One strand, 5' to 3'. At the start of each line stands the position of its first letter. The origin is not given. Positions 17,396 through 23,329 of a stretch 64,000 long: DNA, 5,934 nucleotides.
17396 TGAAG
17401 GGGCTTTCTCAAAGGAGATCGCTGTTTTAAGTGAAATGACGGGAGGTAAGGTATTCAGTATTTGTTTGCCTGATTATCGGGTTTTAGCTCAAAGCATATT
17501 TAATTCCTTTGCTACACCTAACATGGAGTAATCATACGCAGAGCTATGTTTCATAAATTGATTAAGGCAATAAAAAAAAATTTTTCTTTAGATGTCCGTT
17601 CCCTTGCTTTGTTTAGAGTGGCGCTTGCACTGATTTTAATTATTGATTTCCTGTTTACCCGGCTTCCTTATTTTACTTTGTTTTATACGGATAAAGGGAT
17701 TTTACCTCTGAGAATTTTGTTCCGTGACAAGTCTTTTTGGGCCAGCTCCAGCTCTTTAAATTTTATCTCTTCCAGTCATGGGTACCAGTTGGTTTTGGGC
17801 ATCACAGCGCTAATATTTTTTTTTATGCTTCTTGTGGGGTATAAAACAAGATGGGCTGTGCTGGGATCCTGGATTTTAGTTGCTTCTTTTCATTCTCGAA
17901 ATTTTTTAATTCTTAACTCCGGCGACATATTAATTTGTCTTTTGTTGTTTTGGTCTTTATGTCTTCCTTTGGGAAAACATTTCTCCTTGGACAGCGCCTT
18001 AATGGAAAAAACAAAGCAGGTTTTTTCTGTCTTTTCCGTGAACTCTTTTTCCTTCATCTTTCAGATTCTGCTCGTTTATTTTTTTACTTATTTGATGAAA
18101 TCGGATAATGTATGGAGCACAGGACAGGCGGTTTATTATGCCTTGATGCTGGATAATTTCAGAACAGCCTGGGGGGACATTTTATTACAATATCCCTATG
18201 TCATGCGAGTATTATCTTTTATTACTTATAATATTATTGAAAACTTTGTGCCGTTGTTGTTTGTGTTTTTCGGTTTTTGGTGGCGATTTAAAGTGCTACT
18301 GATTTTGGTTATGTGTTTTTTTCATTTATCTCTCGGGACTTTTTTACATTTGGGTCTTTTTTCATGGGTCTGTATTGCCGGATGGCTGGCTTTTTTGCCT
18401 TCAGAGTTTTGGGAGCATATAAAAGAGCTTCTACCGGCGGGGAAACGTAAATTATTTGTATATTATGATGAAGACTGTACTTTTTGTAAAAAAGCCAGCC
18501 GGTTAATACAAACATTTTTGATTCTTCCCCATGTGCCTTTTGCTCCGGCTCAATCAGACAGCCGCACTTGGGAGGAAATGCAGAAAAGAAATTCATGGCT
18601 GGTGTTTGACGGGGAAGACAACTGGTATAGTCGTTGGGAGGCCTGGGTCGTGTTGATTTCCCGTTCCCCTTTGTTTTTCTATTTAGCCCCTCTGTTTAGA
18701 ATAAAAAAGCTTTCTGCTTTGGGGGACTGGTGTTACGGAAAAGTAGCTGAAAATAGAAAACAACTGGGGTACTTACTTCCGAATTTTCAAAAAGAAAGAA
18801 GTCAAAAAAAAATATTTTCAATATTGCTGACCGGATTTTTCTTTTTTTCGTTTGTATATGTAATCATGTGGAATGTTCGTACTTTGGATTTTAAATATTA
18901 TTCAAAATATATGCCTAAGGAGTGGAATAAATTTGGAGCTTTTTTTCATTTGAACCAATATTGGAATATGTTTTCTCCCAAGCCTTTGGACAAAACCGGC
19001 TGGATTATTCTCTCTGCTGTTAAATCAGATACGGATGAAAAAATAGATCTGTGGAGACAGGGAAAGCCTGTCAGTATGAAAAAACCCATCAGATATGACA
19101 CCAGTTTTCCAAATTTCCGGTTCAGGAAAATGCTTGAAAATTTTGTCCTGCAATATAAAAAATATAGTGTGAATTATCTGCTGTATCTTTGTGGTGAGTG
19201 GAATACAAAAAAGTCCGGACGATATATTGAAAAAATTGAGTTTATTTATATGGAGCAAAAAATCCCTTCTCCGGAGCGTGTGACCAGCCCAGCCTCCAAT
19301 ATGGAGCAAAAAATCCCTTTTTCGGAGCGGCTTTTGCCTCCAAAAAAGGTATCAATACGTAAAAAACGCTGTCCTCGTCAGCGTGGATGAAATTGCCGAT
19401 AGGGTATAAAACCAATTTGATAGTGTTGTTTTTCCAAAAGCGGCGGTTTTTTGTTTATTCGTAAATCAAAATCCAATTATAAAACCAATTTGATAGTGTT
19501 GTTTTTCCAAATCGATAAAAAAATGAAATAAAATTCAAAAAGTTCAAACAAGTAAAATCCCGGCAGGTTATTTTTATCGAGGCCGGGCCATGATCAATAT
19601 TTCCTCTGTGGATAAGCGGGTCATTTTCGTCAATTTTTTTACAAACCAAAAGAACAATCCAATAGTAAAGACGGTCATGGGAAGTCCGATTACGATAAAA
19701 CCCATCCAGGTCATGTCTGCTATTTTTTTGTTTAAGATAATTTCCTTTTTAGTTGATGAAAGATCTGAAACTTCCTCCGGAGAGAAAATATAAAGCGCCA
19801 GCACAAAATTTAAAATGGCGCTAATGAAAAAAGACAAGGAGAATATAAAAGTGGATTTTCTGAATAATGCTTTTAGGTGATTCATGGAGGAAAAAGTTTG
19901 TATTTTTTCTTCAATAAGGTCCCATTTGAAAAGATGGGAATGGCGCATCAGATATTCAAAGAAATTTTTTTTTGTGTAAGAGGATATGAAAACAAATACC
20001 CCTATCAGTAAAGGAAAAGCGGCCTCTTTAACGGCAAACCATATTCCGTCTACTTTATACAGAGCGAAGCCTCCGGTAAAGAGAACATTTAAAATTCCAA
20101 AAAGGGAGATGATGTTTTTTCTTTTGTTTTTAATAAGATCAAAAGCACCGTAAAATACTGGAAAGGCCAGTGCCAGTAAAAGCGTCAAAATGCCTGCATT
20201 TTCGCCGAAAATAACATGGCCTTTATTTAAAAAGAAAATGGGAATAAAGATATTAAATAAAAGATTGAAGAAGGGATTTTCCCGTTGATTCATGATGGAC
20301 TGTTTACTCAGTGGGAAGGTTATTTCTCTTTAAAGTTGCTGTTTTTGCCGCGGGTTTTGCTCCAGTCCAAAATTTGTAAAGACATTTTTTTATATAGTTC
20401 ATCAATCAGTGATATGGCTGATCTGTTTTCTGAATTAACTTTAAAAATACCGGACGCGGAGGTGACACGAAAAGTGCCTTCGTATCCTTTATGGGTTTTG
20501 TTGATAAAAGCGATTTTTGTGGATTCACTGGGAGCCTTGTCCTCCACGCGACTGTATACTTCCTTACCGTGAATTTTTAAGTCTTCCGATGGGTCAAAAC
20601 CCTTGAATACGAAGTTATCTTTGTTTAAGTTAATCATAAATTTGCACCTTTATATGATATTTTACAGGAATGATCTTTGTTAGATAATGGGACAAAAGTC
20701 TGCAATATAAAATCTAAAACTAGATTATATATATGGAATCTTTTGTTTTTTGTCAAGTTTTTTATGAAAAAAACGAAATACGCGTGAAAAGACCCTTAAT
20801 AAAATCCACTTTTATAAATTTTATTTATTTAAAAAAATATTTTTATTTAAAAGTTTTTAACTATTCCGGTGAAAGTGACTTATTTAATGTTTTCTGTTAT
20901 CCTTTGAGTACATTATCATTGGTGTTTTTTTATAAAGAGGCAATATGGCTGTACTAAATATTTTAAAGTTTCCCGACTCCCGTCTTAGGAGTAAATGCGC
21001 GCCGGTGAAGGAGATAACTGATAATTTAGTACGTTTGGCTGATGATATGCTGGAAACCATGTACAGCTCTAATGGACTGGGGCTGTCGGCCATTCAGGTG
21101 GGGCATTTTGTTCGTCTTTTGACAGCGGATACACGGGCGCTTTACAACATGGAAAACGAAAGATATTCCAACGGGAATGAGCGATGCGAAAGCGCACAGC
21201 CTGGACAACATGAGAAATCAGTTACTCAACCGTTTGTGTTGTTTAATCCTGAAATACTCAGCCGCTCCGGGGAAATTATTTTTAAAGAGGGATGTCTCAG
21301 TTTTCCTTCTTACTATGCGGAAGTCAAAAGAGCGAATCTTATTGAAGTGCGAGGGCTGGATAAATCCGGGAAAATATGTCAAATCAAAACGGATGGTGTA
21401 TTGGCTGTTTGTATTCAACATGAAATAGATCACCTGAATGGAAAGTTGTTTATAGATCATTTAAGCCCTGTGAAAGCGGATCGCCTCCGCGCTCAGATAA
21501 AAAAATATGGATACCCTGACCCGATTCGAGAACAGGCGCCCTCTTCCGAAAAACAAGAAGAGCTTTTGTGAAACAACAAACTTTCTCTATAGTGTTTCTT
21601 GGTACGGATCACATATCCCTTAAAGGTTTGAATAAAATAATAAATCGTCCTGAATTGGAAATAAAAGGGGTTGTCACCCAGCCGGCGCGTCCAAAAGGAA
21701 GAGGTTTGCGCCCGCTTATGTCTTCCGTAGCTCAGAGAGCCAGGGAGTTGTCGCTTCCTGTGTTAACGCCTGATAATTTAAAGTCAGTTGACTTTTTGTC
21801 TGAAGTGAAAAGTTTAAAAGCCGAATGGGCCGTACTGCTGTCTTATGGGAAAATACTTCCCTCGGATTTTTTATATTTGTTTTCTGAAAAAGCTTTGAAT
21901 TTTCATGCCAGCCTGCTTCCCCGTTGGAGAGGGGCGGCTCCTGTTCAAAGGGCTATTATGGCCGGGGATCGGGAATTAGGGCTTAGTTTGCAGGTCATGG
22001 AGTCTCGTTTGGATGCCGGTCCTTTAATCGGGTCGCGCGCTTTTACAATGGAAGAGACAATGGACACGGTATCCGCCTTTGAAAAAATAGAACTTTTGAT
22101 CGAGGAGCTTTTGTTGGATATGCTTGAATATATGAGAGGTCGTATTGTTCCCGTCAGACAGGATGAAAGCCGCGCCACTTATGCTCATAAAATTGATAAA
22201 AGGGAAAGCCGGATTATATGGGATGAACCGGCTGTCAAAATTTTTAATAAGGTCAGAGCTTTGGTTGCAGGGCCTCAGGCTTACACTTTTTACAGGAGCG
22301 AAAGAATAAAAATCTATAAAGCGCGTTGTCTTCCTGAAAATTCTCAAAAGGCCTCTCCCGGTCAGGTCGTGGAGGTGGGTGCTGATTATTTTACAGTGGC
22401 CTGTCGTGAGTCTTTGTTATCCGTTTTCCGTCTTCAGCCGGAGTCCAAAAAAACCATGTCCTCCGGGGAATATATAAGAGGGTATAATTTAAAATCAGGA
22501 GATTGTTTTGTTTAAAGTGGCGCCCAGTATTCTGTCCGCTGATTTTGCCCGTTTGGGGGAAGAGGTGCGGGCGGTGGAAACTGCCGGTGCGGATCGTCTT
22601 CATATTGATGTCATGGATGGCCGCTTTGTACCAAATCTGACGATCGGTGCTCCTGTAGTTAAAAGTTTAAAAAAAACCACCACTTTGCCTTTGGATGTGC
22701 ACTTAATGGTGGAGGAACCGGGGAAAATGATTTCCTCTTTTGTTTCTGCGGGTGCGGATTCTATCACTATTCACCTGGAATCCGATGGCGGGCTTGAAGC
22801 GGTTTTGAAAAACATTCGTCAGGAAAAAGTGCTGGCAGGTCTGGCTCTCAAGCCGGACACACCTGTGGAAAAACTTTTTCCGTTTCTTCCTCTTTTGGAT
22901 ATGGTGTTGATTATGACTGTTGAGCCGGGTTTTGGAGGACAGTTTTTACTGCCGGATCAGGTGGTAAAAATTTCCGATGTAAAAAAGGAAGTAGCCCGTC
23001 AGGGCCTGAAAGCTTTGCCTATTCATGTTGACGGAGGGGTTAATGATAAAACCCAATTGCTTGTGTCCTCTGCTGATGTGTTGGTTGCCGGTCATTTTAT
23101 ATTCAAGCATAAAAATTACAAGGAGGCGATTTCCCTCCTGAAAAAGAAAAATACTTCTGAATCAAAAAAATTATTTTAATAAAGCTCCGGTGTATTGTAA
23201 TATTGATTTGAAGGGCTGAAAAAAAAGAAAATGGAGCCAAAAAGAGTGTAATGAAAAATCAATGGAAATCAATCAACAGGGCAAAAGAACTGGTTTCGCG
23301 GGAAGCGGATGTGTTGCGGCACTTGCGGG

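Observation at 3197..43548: Unique-sequence tandem minisatellites in nearly every core intergenic gap, biased to gene 3' ends, with periods clustering at 71-79 bp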

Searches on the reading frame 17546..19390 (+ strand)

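Call 7: search_protein_families(library=ncbifam, proteins=[window:17546-19390:+])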
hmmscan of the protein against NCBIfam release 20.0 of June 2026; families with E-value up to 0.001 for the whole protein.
window:17546-19390:+ (614 aa): 0 families

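Call 9: search_protein_families(library=pfam, proteins=[window:17546-19390:+])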
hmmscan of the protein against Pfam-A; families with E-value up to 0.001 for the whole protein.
window:17546-19390:+ (614 aa): 2 families
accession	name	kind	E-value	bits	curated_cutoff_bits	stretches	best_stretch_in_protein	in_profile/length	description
PF04134.17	DCC1-like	-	8.9e-11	43.5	27.8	1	305-407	1-110/113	DCC1-like thiol-disulfide oxidoreductase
PF05090.19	HTTM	-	7.8e-06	26.1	27.7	1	16-286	5-257/259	HTTM domain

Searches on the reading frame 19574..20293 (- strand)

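Call 7: search_protein_families(library=ncbifam, proteins=[window:19574-20293:-])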
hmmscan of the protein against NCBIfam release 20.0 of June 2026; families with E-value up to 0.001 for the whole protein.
window:19574-20293:- (239 aa): 1 family
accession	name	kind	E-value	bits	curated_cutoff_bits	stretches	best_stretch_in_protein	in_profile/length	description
NF041646.1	VC0807_fam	subfamily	1.7e-35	122.4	65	1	7-214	2-188/189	VC0807 family protein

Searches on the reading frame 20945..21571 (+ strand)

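Call 7: search_protein_families(library=ncbifam, proteins=[window:20945-21571:+])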
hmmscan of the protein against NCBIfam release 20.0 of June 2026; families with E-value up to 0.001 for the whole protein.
window:20945-21571:+ (208 aa): 6 families
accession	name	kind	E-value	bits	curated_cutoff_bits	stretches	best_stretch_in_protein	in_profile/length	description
TIGR00079.1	pept_deformyl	equivalog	3.7e-44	150.1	103.95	2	91-186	64-160/161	peptide deformylase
NF001159.1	PRK00150.1-3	subfamily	5.2e-41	140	125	1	3-190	2-167/167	peptide deformylase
NF009484.0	PRK12846.1-5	equivalog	6.1e-32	110.6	190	2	97-188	70-159/165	peptide deformylase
NF009483.0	PRK12846.1-4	equivalog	3.4e-24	85.5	267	1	1-202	1-185/193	peptide deformylase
NF011189.0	PRK14595.1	equivalog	1.4e-17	63.9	232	2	98-175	70-148/162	peptide deformylase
NF006670.0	PRK09218.1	equivalog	2.8e-13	50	162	1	95-168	63-135/136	peptide deformylase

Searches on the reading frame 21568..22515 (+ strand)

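Call 7: search_protein_families(library=ncbifam, proteins=[window:21568-22515:+])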
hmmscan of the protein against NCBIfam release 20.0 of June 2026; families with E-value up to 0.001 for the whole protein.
window:21568-22515:+ (315 aa): 7 families
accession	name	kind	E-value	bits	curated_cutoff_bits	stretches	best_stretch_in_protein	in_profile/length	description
TIGR00460.1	fmt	equivalog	2.7e-71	240.2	201.5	1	7-309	2-307/315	methionyl-tRNA formyltransferase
NF005998.1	PRK08125.1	equivalog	6.8e-42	143.7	777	1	14-302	9-292/649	bifunctional UDP-4-amino-4-deoxy-L-arabinose formyltransferase/UDP-glucuronic acid oxidase ArnA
NF005414.0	PRK06988.1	equivalog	5.4e-36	124.1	316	1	9-296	6-295/311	formyltransferase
TIGR00639.1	PurN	equivalog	1.1e-13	51.1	150.1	1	75-163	70-158/192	phosphoribosylglycinamide formyltransferase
TIGR00655.1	PurU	equivalog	4.6e-11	42.9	285.95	1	77-179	153-254/280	formyltetrahydrofolate deformylase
NF004684.0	PRK06027.1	subfamily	6.4e-11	42.5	223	1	77-162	158-243/286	formyltetrahydrofolate deformylase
NF005755.0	PRK07579.1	equivalog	5.6e-05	23.1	238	1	106-245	85-226/245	dTDP-4-amino-4,6-dideoxyglucose formyltransferase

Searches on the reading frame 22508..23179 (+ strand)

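Call 7: search_protein_families(library=ncbifam, proteins=[window:22508-23179:+])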
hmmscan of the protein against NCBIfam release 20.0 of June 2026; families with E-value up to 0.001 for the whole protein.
window:22508-23179:+ (223 aa): 6 families
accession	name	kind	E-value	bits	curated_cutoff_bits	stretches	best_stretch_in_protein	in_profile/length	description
TIGR01163.1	rpe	equivalog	3.4e-74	248.7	212.6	1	3-212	1-211/211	ribulose-phosphate 3-epimerase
NF004076.0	PRK05581.1-4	subfamily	1.5e-68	230.4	165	1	2-214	5-218/221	ribulose-phosphate 3-epimerase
NF007266.0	PRK09722.1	equivalog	1.9e-48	164.9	271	1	3-213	4-217/230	D-allulose 6-phosphate 3-epimerase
NF005986.0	PRK08091.1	equivalog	7.7e-29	101.3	264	1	4-213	15-225/229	ribulose-phosphate 3-epimerase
NF005944.0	PRK08005.1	equivalog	5.3e-27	94.4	376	1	5-209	4-205/210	ribulose-phosphate 3 epimerase family protein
NF010658.0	PRK14057.1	equivalog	1.9e-16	60.4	530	1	7-202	25-228/254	epimerase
